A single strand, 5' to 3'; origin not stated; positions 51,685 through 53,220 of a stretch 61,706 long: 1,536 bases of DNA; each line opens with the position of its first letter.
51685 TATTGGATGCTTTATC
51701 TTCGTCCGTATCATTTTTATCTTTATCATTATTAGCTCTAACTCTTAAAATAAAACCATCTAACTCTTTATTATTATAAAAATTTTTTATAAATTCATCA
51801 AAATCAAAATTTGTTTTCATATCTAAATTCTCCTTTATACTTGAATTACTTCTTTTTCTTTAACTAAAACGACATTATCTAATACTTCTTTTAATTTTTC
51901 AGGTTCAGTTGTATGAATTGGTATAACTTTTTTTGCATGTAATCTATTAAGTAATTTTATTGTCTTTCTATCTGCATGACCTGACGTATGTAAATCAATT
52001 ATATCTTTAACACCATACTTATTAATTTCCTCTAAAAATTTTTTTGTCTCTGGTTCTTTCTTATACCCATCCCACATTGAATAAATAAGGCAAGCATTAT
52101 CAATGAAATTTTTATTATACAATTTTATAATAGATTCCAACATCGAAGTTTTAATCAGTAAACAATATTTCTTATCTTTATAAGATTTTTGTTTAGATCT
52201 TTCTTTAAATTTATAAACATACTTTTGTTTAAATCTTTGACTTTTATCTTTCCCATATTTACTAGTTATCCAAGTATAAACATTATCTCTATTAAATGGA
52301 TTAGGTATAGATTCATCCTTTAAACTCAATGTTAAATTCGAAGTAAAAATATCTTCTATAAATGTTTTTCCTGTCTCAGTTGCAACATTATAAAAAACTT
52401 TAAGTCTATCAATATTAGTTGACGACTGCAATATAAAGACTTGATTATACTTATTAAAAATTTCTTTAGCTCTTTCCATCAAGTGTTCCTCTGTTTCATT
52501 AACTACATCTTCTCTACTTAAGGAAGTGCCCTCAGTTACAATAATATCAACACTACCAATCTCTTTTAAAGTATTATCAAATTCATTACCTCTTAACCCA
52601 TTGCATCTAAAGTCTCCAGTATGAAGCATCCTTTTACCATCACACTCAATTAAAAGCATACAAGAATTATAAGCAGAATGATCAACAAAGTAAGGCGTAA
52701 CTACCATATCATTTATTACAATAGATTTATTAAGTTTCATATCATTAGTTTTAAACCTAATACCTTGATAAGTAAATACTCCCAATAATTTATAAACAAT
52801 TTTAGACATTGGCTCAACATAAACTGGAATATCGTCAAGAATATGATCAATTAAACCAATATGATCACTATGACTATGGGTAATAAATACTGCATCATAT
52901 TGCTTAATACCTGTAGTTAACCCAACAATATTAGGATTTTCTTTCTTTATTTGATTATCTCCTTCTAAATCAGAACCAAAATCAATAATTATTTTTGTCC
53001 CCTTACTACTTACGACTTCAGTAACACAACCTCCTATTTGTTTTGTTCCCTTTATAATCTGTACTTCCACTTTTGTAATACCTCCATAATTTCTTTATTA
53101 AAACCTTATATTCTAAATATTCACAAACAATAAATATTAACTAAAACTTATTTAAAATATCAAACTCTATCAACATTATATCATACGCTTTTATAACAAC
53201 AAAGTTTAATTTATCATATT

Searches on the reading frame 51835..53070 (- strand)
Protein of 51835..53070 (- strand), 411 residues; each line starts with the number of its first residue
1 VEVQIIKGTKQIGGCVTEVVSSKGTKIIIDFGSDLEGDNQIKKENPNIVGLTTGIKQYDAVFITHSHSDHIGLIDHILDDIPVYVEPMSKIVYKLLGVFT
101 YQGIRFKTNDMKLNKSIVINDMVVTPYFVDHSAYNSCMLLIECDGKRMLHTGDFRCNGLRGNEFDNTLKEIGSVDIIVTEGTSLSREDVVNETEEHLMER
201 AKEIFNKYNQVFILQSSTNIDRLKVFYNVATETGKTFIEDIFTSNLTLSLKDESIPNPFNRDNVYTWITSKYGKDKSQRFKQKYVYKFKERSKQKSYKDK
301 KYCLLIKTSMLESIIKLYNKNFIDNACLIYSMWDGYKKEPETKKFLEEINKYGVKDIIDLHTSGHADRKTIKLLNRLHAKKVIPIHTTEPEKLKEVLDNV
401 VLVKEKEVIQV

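Call 74: search_protein_families(library=pfam, proteins=[window:51835-53070:-], max_evalue=0.001)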
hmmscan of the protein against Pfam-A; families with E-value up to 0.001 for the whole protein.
window:51835-53070:- (411 aa): 3 families
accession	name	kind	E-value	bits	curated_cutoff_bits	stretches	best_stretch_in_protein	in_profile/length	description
PF12706.13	Lactamase_B_2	-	2.8e-13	50.4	27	1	26-190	2-173/200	Beta-lactamase superfamily domain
PF00753.33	Lactamase_B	-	1.1e-12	48.7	22.7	1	19-161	10-157/196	Metallo-beta-lactamase superfamily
PF13483.12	Lactamase_B_3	-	1.8e-05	25.2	24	1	20-178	12-130/160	Beta-lactamase superfamily domain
